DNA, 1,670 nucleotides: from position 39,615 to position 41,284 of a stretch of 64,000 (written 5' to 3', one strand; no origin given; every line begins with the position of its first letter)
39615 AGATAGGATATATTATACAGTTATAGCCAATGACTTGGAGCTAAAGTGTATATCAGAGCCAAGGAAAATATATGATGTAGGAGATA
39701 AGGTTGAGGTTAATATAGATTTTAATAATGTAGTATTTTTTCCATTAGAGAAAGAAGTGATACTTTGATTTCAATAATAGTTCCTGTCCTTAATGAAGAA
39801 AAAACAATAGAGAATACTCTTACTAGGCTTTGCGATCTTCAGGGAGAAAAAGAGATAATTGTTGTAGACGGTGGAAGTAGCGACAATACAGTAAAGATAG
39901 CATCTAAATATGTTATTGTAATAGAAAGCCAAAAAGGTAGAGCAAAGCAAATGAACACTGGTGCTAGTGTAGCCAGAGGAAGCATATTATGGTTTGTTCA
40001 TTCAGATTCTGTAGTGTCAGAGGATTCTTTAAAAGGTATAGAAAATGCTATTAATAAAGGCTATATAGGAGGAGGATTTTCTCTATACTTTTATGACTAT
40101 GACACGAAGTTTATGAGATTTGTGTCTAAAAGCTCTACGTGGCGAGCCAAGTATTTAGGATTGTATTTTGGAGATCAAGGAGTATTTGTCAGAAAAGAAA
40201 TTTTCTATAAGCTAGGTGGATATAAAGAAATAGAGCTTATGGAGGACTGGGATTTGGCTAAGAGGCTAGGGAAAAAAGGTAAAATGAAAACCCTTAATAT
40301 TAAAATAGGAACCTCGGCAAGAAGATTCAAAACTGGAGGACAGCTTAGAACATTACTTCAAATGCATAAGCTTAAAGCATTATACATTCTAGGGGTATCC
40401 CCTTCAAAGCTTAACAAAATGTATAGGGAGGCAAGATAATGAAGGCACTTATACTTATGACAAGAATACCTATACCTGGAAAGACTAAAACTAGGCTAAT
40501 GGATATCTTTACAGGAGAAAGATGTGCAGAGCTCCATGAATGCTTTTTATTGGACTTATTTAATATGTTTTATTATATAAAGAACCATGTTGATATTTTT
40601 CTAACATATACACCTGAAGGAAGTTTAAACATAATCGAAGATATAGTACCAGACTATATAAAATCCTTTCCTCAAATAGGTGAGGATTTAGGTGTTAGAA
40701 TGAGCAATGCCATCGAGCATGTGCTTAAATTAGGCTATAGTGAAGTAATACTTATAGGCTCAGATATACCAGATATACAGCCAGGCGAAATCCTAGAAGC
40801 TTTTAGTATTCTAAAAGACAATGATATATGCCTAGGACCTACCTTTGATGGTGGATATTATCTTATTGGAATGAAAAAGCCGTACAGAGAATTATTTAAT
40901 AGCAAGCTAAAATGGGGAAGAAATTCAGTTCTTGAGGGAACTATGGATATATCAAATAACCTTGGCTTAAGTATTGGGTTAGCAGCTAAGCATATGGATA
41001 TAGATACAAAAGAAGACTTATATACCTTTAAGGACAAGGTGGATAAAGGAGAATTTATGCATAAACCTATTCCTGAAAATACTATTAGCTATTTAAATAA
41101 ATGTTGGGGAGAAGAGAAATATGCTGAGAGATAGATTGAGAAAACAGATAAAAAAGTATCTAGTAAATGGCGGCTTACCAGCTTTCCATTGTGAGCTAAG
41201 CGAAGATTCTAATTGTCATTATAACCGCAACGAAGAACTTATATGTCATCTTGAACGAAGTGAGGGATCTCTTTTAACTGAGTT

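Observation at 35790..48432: Thirteen-gene ABC importer / glycosyltransferase / rhodanese / TVP38 / CCG-FeS cluster resembling an expanded ydjXYZ-ynjABCDE system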

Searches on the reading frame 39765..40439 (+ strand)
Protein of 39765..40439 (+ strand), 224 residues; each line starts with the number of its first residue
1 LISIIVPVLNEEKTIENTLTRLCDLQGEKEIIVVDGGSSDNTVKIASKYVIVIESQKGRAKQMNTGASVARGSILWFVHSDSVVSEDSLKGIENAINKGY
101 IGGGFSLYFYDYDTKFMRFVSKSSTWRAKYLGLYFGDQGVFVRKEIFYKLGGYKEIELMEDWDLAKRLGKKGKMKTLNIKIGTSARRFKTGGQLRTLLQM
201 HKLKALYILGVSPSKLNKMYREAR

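Call 4: search_protein_families(library=pfam, proteins=[window:39765-40439:+], max_evalue=0.01)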
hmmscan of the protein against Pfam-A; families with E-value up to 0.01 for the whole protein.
window:39765-40439:+ (224 aa): 4 families
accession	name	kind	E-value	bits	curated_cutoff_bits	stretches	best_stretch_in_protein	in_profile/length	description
PF00535.33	Glycos_transf_2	-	5.2e-25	88.7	23.3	1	3-130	1-146/168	Glycosyl transferase family 2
PF10111.15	Glyco_tranf_2_2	-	1e-11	45.3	27.3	1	3-93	1-103/276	Glycosyltransferase like family 2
PF13641.12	Glyco_tranf_2_3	-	7.2e-05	23.3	27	1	2-96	3-111/230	Glycosyltransferase like family 2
PF13632.12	Glyco_trans_2_3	-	0.00022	21.6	27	1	77-210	4-142/198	Glycosyl transferase family group 2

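Call 6: search_protein_families(library=ncbifam, proteins=[window:39765-40439:+], max_evalue=0.001)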
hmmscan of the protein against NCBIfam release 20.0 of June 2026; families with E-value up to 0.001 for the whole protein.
window:39765-40439:+ (224 aa): 15 families
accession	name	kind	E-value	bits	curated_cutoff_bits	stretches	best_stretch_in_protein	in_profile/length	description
TIGR04283.1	glyco_like_mftF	equivalog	3.9e-72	242.4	182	1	2-220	1-221/221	TIGR04283 family arsenosugar biosynthesis glycosyltransferase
TIGR03965.1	mycofact_glyco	equivalog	6e-14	51.8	280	1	2-88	76-171/467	mycofactocin biosynthesis glycosyltransferase MftF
TIGR03937.1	PgaC_IcaA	equivalog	1e-11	44.4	422.3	1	1-90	46-144/407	poly-beta-1,6-N-acetyl-D-glucosamine synthase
TIGR04182.1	glyco_TIGR04182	equivalog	1.3e-09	37.9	325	1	2-69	2-70/293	S-layer glycoprotein N-glycosyltransferase AglJ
NF007482.0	PRK10073.1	equivalog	1.3e-09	37.5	423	1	2-76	8-82/334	glycosyltransferase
NF041875.1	EPS_EpsD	equivalog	1.9e-09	37.4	370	1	2-89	1-97/325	exopolysaccharide biosynthesis glycosyltransferase EpsD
NF010496.0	PRK13915.1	equivalog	4.7e-08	32.5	262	1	2-81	33-126/307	glucosyl-3-phosphoglycerate synthase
NF047683.1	TeichurnBiosyTuaG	equivalog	9.2e-07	28.8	400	1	2-75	8-82/252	teichuronic acid biosynthesis protein TuaG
TIGR03111.1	glyc2_xrt_Gpos1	hypoth_equivalog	2.4e-06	26.6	363.95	1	2-92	51-152/439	TIGR03111 family XrtG-associated glycosyltransferase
NF045692.1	OglycostaseCruG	equivalog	9.4e-06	24.8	600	1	2-48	43-90/386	2'-O-glycosyltransferase CruG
TIGR03469.1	HpnB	hypoth_equivalog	1.8e-05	23.9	379.25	1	2-50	46-96/386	hopene-associated glycosyltransferase HpnB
NF053739.1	GlytfEpsEBac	equivalog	8.2e-05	21.7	450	1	2-173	3-190/265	glycosyltransferase EpsE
TIGR04009.1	wcaE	equivalog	0.00021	20.7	369.2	1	3-92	4-103/248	colanic acid biosynthesis glycosyltransferase WcaE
NF007986.1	PRK10714.1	equivalog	0.00055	19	529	1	2-47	8-57/316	undecaprenyl-phosphate 4-deoxy-4-formamido-L-arabinose transferase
NF038302.1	EPS_HpsE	equivalog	0.00078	18.5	300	0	2-83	3-98/307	hormogonium polysaccharide biosynthesis glycosyltransferase HpsE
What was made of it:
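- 39765..40439 (+): GT-A (GT2) transferase of family TIGR04283. 242 bits against a cutoff of 182 (call 6).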

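Call 68: find_homologous_proteins(query=window:39765-40439:+, max_evalue=1e-10)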
Query window:39765-40439:+ (224 aa): 1419 proteins with E <= 1e-10 among 1840 candidates; the best 120 are listed.
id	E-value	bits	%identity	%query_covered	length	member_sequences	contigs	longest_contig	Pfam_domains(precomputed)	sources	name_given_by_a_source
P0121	1.2e-141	488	100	100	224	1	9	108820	PF10111.15,PF00535.33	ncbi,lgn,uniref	ncbi:TIGR04283 family arsenosugar biosynthesis glycosyltransferase [Proteiniborus sp.]|uniref:TIGR04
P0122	2.1e-128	444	90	100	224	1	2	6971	PF10111.15,PF00535.33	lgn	-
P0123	7.4e-124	429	86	100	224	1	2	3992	PF10111.15,PF13641.13,PF00535.33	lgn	-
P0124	1.3e-123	429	88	100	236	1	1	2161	PF10111.15,PF00535.33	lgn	-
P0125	1.4e-123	429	86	100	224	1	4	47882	PF10111.15,PF13641.13,PF00535.33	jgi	-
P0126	2.2e-122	425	87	100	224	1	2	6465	PF10111.15,PF13641.13,PF00535.33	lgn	-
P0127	4.8e-121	420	85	100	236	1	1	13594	PF10111.15,PF13641.13,PF00535.33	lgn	-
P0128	5.4e-119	414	85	97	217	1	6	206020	PF10111.15,PF00535.33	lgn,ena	-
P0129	3.2e-118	411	83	100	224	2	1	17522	PF10111.15,PF13641.13,PF00535.33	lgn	-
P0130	5.1e-110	384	77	100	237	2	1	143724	PF10111.15,PF13641.13,PF00535.33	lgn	-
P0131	3.1e-108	378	74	100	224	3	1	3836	PF10111.15,PF13641.13,PF00535.33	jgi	jgi:rSAM/selenodomain-associated transferase 2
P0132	1.1e-107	377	77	100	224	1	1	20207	PF10111.15,PF13641.13,PF00535.33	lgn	-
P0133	2.8e-107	375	75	100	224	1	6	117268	PF10111.15,PF13641.13,PF00535.33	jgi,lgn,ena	jgi:rSAM/selenodomain-associated transferase 2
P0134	4.0e-107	375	75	100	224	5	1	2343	PF10111.15,PF00535.33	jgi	-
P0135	6.0e-107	374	75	100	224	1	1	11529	PF10111.15,PF13641.13,PF00535.33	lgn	-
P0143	5.5e-105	368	75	100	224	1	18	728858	PF10111.15,PF00535.33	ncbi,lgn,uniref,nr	ncbi:TIGR04283 family arsenosugar biosynthesis glycosyltransferase [Tepidimicrobium xylanilyticum]|u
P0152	5.3e-95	335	67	100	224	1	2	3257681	PF10111.15,PF00535.33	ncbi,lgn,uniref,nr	ncbi:TIGR04283 family arsenosugar biosynthesis glycosyltransferase [Serpentinicella alkaliphila]|uni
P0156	6.2e-94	332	70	100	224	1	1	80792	PF10111.15,PF00535.33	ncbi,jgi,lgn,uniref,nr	ncbi:TIGR04283 family arsenosugar biosynthesis glycosyltransferase [Paramaledivibacter caminithermal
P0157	1.1e-93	331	68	100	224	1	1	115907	PF10111.15,PF13641.13,PF00535.33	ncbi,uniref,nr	ncbi:TIGR04283 family arsenosugar biosynthesis glycosyltransferase [Thermohalobacter berrensis]|unir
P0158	2.8e-93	330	68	99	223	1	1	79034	PF10111.15,PF13641.13,PF00535.33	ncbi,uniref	ncbi:TIGR04283 family arsenosugar biosynthesis glycosyltransferase [Caloranaerobacter sp. DY30410]|u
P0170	3.7e-91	323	66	100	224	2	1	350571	PF10111.15,PF00535.33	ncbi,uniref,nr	ncbi:TIGR04283 family arsenosugar biosynthesis glycosyltransferase [Natronincola ferrireducens]|unir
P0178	3.6e-90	319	66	100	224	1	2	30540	PF10111.15,PF00535.33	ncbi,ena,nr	ncbi:MAG: TIGR04283 family arsenosugar biosynthesis glycosyltransferase [Clostridia bacterium]|nr:TI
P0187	1.7e-89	317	66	100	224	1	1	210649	PF10111.15,PF00535.33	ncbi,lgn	ncbi:MAG: TIGR04283 family arsenosugar biosynthesis glycosyltransferase [Clostridiaceae bacterium]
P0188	2.4e-89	317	66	100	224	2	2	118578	PF10111.15,PF13641.13,PF00535.33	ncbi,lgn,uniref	ncbi:TIGR04283 family arsenosugar biosynthesis glycosyltransferase [Tissierella praeacuta]|uniref:TI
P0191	3.7e-89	316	67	100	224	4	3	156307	PF10111.15,PF00535.33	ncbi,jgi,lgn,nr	ncbi:MAG: TIGR04283 family arsenosugar biosynthesis glycosyltransferase [Maledivibacter sp.]|jgi:rSA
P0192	5.0e-89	316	66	100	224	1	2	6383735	PF10111.15,PF00535.33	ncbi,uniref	ncbi:TIGR04283 family arsenosugar biosynthesis glycosyltransferase [Wukongibacter baidiensis]|uniref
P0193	5.2e-89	316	66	100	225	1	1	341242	PF10111.15,PF13641.13,PF00535.33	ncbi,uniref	ncbi:TIGR04283 family arsenosugar biosynthesis glycosyltransferase [Bacillus sp. Bva_UNVM-123]|unire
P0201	1.6e-88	314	66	100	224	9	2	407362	PF10111.15,PF13641.13,PF00535.33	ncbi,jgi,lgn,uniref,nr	ncbi:TIGR04283 family arsenosugar biosynthesis glycosyltransferase [Tissierella sp.]|uniref:TIGR0428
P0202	1.7e-88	314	64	100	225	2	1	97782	PF10111.15,PF13641.13,PF00535.33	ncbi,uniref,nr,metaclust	ncbi:TIGR04283 family arsenosugar biosynthesis glycosyltransferase [Thermotalea metallivorans]|unire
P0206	2.4e-88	313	65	100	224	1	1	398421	PF10111.15,PF13641.13,PF00535.33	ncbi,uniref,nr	ncbi:TIGR04283 family arsenosugar biosynthesis glycosyltransferase [Tissierella carlieri]|uniref:4,4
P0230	9.1e-87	308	64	100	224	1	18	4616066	PF10111.15,PF13641.13,PF00535.33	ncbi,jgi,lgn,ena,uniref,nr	ncbi:TIGR04283 family arsenosugar biosynthesis glycosyltransferase [Tissierella carlieri]|jgi:rSAM/s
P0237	3.7e-86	306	66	100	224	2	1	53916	PF10111.15,PF00535.33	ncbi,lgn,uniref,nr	ncbi:TIGR04283 family arsenosugar biosynthesis glycosyltransferase [Maledivibacter halophilus]|unire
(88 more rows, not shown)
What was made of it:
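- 39765..40439 (+): Sources name it 'arsenosugar biosynthesis glycosyltransferase' or 'rSAM/selenodomain-associated transferase 2' (call 68).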

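Call 87: search_solved_structures(query=window:39765-40439:+, max_evalue=0.001)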
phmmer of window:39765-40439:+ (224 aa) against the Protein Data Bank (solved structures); distinct sequences matched with E-value up to 0.001: 11.
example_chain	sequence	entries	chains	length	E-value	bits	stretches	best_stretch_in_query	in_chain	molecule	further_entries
9omm_A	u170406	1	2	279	4.6e-09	39.6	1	2-154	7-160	Glycosyltransferase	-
9omj_A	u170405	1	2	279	4.6e-09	39.6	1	2-154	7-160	Glycosyltransferase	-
9omh_A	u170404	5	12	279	4.6e-09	39.6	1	2-154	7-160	Glycosyltransferase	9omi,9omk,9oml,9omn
5hea_A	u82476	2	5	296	5.4e-06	29.6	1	1-96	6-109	Putative glycosyltransferase (GalT1)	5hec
22ao_A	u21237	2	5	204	7.1e-06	29.2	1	2-148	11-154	GmaR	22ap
5tze_C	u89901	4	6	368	2.8e-05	27.2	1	2-93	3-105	Glycosyl transferase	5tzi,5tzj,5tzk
3bcv_A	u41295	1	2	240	3.8e-05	26.8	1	2-97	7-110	Putative glycosyltransferase protein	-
5tz8_A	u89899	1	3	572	4.8e-05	26.4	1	2-93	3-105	Glycosyl transferase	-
2z87_A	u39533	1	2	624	0.00014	24.9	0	2-56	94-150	Chondroitin synthase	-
2z86_A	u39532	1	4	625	0.00014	24.9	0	2-56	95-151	Chondroitin synthase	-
6p61_A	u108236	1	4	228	0.00016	24.7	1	2-94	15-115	Glycosyltransferase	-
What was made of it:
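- The GT2 has no membrane segment, and its nearest solved relatives are generic (call 87), so a lipid acceptor is conjecture.
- Tried and rejected: PDB neighbours of the GT2 are generic (call 87).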

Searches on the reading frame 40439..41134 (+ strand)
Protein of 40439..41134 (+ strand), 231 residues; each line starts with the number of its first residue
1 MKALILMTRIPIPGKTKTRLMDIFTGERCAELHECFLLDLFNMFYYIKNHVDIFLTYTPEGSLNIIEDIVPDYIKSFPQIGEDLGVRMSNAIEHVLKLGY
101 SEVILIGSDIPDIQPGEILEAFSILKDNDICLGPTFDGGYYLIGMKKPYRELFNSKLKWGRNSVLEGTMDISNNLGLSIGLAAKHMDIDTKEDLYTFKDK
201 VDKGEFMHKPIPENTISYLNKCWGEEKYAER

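Call 4: search_protein_families(library=pfam, proteins=[window:40439-41134:+], max_evalue=0.01)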
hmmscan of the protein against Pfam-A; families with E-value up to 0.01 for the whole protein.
window:40439-41134:+ (231 aa): 2 families
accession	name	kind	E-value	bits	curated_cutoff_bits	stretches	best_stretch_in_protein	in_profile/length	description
PF09837.15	DUF2064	-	2.5e-28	98.8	25.8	1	49-160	9-119/120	Uncharacterized protein conserved in bacteria (DUF2064)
PF01983.22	CofC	-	3.2e-07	30.2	22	1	11-194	6-179/217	Guanylyl transferase CofC like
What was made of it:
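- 40439..41134 (+): DUF2064 / CofC-like nucleotidyltransferase-fold protein of family TIGR04282. PF09837 and PF01983 (call 4).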

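Call 6: search_protein_families(library=ncbifam, proteins=[window:40439-41134:+], max_evalue=0.001)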
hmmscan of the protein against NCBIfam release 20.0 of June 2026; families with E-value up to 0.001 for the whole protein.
window:40439-41134:+ (231 aa): 2 families
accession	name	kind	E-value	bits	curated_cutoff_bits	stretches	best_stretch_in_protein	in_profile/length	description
TIGR04282.1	glyco_like_cofC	hypoth_equivalog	8.3e-56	188.8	134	1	4-194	1-189/189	TIGR04282 family arsenosugar biosynthesis glycosyltransferase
TIGR03552.1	F420_cofC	equivalog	3.6e-10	39.8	105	1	15-196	11-186/196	2-phospho-L-lactate guanylyltransferase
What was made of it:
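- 40439..41134 (+): 189 bits against a cutoff of 134 (call 6).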

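Call 25: search_solved_structures(query=window:40439-41134:+, max_evalue=0.01)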
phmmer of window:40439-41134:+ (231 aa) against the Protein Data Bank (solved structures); distinct sequences matched with E-value up to 0.01: 1.
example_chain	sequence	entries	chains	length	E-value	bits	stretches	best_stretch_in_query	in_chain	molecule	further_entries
3cgx_A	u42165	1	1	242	8.7e-25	90.8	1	4-196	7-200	Putative nucleotide-diphospho-sugar transferase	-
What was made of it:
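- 40439..41134 (+): PDB 3CGX at 9e-25 (call 25).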
